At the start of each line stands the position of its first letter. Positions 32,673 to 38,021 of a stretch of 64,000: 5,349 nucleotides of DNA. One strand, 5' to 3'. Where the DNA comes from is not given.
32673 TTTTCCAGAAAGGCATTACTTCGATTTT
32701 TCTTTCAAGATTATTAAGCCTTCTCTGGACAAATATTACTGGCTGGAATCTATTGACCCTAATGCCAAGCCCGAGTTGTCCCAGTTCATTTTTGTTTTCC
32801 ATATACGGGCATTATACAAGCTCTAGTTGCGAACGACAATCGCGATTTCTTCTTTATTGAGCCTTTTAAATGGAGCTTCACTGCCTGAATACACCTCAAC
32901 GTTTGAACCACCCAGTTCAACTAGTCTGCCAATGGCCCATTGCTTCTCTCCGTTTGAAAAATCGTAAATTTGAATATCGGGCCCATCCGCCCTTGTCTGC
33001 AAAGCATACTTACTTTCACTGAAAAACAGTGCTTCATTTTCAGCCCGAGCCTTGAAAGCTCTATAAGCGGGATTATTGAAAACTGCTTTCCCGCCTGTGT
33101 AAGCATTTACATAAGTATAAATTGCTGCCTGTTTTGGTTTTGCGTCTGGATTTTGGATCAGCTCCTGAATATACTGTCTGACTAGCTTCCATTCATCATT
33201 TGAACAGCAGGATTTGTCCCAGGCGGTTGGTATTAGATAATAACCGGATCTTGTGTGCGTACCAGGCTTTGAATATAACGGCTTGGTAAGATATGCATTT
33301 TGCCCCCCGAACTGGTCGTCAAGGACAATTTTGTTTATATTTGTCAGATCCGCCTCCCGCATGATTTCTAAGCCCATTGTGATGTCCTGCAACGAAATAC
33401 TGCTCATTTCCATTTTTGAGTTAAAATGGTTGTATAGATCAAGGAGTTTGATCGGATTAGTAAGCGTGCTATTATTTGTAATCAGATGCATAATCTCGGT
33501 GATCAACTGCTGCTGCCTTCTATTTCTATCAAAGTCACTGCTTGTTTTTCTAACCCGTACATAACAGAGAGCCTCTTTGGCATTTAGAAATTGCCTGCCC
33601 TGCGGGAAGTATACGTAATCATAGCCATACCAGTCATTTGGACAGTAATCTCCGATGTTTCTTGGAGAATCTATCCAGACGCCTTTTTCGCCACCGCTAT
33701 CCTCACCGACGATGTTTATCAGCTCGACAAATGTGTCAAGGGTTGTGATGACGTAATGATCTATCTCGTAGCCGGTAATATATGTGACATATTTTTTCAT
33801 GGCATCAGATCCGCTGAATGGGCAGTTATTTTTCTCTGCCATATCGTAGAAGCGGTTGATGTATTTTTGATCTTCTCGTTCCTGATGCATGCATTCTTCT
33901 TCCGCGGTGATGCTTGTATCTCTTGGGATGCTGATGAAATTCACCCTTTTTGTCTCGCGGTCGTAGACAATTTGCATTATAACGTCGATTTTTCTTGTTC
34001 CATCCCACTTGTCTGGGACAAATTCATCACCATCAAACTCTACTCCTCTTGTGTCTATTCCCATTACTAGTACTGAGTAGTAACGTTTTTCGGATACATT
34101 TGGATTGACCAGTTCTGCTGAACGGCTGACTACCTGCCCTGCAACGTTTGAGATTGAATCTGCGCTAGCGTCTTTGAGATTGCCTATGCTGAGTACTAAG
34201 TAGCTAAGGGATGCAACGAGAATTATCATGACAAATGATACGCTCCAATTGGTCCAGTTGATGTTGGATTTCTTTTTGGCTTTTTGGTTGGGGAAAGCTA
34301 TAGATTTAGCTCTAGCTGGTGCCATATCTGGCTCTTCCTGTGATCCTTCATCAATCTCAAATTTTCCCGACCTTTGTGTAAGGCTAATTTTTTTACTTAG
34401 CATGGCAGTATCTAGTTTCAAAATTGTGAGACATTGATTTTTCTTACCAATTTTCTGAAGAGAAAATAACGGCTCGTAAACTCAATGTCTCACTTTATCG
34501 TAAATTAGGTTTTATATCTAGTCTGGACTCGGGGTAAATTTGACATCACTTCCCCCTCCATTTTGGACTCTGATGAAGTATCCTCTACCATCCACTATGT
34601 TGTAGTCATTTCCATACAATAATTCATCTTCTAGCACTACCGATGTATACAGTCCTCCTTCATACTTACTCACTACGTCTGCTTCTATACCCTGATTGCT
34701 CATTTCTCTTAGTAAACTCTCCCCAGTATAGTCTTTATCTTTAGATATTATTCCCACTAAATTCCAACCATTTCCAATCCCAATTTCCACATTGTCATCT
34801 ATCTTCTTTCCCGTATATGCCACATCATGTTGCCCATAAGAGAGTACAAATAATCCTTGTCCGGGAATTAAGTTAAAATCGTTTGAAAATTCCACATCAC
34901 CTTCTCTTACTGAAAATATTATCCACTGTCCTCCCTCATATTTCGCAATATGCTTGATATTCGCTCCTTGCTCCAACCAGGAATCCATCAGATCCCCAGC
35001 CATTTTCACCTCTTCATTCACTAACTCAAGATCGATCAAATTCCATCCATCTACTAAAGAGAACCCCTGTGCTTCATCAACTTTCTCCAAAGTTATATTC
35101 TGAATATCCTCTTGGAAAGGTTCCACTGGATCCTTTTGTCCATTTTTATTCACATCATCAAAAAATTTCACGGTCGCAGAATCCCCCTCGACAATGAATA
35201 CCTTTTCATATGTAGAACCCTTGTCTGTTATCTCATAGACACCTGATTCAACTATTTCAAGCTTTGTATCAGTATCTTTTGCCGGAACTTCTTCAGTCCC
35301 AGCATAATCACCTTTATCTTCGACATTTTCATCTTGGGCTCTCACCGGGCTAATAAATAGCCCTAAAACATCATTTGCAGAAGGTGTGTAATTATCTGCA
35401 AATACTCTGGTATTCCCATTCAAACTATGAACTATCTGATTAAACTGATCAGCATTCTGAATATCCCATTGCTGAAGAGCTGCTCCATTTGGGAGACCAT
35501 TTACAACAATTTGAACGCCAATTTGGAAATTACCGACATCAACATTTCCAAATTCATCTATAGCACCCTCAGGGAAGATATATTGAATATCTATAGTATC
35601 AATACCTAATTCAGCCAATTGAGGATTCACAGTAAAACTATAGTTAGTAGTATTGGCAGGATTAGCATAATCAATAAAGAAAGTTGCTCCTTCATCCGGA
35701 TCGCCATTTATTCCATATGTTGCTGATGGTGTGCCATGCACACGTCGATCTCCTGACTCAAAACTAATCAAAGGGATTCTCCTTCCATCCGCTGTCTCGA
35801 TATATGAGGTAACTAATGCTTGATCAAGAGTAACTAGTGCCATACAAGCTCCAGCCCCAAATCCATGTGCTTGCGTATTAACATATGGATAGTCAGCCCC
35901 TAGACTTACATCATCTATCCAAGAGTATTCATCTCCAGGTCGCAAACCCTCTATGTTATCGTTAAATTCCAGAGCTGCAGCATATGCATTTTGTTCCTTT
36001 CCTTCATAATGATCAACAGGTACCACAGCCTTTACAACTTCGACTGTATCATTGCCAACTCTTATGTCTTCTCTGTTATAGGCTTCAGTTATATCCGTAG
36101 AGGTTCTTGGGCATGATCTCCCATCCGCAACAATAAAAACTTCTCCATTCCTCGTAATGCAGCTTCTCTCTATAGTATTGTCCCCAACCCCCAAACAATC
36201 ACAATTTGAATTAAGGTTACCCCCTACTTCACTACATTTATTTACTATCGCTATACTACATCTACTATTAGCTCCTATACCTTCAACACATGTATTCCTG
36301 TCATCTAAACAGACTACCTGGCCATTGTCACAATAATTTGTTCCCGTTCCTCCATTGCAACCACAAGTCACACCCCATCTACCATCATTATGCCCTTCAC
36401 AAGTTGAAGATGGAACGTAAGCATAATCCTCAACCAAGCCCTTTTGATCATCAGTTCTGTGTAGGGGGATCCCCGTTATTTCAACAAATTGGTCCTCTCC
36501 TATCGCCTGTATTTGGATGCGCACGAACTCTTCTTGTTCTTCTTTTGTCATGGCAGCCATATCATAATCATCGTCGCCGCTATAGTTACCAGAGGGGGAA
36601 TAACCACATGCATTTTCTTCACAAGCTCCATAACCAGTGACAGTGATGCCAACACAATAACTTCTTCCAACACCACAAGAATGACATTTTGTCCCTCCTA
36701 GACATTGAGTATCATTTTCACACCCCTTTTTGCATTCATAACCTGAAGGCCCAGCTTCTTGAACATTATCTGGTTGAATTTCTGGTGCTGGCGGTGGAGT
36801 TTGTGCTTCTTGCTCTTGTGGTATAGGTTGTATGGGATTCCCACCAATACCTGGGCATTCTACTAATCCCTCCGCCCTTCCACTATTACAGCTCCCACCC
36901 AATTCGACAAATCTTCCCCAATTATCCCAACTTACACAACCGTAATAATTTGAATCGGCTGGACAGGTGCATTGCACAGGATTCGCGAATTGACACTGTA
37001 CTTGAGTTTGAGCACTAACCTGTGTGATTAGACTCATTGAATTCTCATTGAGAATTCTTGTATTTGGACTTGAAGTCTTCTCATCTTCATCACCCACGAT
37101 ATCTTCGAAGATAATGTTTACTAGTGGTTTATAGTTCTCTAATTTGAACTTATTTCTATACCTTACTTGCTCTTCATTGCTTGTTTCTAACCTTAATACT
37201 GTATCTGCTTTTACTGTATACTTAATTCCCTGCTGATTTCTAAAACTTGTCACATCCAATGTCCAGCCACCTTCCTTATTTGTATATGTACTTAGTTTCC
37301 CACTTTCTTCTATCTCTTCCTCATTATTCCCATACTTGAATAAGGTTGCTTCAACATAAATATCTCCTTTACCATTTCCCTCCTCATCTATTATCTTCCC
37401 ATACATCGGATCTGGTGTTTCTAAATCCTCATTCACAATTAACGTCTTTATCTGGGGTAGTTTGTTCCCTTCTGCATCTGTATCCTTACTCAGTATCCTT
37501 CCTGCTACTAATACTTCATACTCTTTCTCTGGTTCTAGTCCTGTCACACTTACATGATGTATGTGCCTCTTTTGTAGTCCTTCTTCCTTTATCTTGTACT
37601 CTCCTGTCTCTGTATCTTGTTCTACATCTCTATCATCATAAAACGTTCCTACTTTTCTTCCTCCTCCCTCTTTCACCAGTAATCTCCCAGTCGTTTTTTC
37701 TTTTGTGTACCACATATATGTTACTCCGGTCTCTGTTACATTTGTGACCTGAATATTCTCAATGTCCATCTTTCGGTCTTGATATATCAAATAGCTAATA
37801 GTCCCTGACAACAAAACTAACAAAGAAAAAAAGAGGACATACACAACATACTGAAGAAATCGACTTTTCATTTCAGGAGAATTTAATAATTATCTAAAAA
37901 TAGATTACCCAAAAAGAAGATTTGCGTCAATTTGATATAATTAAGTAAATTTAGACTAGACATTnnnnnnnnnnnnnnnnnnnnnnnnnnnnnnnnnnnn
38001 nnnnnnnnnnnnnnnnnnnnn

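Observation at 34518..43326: Two paralogous giant Cys-rich surface proteins bracket sufCB(D), with near-identical 3' ends in direct orientation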

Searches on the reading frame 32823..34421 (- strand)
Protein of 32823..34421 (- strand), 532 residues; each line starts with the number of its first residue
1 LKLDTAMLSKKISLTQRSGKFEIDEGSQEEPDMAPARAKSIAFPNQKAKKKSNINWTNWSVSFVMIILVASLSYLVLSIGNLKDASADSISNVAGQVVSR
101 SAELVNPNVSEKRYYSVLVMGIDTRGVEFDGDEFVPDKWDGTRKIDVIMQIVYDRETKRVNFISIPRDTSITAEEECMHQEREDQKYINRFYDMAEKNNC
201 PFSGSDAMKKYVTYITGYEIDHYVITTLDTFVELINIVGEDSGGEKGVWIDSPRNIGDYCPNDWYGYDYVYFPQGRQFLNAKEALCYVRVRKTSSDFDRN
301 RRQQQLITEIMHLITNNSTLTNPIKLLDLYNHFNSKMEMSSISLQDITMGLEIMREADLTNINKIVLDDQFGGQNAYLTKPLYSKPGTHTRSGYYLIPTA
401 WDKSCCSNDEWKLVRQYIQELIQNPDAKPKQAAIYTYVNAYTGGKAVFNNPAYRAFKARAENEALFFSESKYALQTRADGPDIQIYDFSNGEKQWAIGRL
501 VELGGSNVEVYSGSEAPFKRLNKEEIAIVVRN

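Call 5: search_protein_families(library=pfam, proteins=[window:32823-34421:-], max_evalue=1)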
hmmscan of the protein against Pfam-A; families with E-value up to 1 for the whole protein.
window:32823-34421:- (532 aa): 3 families
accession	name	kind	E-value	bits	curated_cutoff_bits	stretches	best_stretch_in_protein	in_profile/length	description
PF03816.19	LytR_cpsA_psr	-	9.5e-26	91.2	24.6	1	146-313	3-147/150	LytR_cpsA_psr family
PF06050.19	HGD-D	-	0.035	14.1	28.4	1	175-224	123-174/342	2-hydroxyglutaryl-CoA dehydratase, D-component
PF13800.11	Sigma_reg_N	-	0.085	13.6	26.3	1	46-117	5-70/91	Sigma factor regulator N-terminal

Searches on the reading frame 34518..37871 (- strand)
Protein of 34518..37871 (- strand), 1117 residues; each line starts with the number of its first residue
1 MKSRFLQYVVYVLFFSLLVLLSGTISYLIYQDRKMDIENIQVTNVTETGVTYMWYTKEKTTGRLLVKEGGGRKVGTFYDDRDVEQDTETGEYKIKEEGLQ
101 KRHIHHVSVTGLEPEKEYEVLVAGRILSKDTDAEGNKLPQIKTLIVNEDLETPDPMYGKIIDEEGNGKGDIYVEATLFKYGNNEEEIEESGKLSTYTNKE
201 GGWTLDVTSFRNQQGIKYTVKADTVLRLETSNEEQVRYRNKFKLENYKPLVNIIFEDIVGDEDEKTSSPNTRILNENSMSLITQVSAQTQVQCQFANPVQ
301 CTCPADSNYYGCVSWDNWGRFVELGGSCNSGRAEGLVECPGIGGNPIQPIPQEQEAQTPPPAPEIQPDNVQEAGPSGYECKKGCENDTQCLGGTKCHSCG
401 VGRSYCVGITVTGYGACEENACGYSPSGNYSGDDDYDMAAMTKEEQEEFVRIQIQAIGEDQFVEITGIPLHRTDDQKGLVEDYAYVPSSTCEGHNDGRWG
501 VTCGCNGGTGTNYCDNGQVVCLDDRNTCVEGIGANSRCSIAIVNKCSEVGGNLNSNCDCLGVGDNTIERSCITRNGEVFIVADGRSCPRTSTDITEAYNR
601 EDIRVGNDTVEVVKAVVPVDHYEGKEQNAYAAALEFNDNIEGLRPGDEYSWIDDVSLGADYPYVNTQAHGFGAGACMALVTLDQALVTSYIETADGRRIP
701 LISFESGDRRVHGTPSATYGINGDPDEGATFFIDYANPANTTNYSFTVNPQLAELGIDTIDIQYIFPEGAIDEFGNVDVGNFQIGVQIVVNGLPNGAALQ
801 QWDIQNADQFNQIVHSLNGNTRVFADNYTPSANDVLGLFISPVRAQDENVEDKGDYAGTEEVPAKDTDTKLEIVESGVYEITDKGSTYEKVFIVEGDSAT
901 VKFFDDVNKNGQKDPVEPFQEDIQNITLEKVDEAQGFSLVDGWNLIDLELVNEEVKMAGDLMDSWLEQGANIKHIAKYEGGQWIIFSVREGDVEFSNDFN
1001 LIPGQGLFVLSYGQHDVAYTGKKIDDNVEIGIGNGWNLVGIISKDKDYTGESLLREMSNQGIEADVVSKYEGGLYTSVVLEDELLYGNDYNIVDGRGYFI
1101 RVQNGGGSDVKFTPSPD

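Call 5: search_protein_families(library=pfam, proteins=[window:34518-37871:-], max_evalue=1)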
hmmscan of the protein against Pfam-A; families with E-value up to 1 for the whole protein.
window:34518-37871:- (1117 aa): 3 families
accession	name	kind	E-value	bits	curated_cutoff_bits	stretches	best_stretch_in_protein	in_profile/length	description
PF16656.11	Pur_ac_phosph_N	-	1.1e-06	29.6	30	1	40-122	6-78/93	Purple acid Phosphatase, N-terminal domain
PF00041.27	fn3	-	0.0062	17.2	25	1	38-123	4-67/84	Fibronectin type III domain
PF00095.26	WAP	-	0.09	13.5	20.8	1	378-403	11-36/41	WAP-type (Whey Acidic Protein) 'four-disulfide core'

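Call 6: search_protein_families(library=ncbifam, proteins=[window:34518-37871:-], max_evalue=1)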
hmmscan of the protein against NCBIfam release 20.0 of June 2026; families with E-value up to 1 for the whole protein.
window:34518-37871:- (1117 aa): 0 families

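Call 10: find_homologous_proteins(query=window:34518-37871:-)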
Query window:34518-37871:- (1117 aa): 4 proteins with E <= 0.001 among 8000 candidates.
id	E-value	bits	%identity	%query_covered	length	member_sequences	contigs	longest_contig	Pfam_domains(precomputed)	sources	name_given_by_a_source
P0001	0.0e+0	2514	100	97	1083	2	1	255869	PF16656.12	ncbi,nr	ncbi:fibronectin type III domain-containing protein [Candidatus Dojkabacteria bacterium]|nr:fibronec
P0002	4.6e-123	430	50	20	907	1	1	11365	-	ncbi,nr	ncbi:hypothetical protein GF389_02200 [Candidatus Dojkabacteria bacterium]|nr:hypothetical protein [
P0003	2.9e-119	418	48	20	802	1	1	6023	-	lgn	-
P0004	8.1e-116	406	46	24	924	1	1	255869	-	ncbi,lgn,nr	ncbi:hypothetical protein JW978_00455 [Candidatus Dojkabacteria bacterium]|nr:hypothetical protein [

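Call 12: find_encoding_contigs(protein=P0002, flank=10000)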
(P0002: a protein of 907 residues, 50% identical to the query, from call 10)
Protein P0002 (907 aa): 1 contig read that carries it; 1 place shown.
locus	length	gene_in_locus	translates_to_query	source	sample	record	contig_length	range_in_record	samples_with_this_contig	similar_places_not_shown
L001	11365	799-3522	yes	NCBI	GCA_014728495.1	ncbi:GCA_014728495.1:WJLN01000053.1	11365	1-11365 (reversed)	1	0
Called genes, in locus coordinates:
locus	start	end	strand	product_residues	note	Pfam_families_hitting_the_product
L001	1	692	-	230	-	PF02463:SMC_N (faint), PF00005:ABC_tran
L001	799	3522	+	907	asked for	-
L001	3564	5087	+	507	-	PF03816:LytR_cpsA_psr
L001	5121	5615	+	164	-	-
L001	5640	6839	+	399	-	PF00953:Glycos_transf_4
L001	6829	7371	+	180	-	-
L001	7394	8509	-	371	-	PF13439:Glyco_transf_4, PF20706:GT4-conflict, PF00534:Glycos_transf_1, PF13692:Glyco_trans_1_4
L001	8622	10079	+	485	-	PF08529:NusA_N, PF13184:KH_NusA_1st, PF08529:NusA_N (weak), PF26594:KH_NusA_2nd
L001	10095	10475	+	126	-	PF04296:YlxR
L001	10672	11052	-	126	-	-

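Call 13: find_encoding_contigs(protein=P0003, flank=10000)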
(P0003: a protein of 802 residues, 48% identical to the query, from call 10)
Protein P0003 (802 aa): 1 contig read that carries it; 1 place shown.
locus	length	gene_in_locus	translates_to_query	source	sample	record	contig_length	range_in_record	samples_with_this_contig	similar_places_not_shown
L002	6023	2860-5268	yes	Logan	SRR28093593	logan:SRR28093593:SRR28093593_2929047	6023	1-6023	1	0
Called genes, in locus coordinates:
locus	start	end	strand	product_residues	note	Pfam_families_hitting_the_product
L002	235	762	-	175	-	PF00989:PAS, PF13188:PAS_8, PF13596:PAS_10 (faint), PF08448:PAS_4, PF13426:PAS_9, PF08447:PAS_3 (weak)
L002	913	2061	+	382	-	-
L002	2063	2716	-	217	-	-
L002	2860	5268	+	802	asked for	-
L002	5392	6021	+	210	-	?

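Call 54: find_encoding_contigs(protein=P0004, flank=10000, max_places=6)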
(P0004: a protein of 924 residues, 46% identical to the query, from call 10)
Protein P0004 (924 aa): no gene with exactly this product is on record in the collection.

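Call 56: search_solved_structures(query=window:34518-37871:-, max_evalue=1)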
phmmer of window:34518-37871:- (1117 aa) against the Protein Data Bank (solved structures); distinct sequences matched with E-value up to 1: 5.
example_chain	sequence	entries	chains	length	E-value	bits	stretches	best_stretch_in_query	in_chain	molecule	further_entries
1gz6_A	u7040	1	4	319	0.13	13.1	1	496-585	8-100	ESTRADIOL 17 BETA-DEHYDROGENASE 4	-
1hra_A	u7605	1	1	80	0.31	11.9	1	484-552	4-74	RETINOIC ACID RECEPTOR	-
6xwg_D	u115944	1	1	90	0.35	11.7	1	485-553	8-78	Retinoic acid receptor alpha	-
9d5n_CW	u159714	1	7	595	0.47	11.3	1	865-934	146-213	MGC84469 protein, putative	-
1dsz_A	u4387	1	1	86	0.52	11.2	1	485-553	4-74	RETINOIC ACID RECEPTOR ALPHA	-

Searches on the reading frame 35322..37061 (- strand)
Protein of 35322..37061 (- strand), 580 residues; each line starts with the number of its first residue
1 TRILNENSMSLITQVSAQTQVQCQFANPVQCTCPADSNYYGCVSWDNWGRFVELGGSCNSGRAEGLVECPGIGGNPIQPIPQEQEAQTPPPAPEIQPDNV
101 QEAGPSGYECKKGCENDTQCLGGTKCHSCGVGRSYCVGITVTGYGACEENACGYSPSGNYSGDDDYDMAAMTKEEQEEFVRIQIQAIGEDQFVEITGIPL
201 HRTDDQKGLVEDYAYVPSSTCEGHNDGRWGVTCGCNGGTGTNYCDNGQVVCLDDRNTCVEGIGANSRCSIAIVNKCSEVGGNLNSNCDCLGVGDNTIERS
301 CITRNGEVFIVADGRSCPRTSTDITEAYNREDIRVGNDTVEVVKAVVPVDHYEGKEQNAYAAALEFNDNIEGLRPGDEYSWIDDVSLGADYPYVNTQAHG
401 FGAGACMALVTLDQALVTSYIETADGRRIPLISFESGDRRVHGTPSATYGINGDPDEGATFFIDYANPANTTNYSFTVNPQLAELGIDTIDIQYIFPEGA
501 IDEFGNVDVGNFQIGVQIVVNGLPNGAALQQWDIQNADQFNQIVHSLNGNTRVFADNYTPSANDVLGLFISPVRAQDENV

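Call 82: find_homologous_proteins(query=window:35322-37061:-, max_evalue=0.01)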
Query window:35322-37061:-: 8000 candidates shared short words with the query, none scored E <= 0.01.
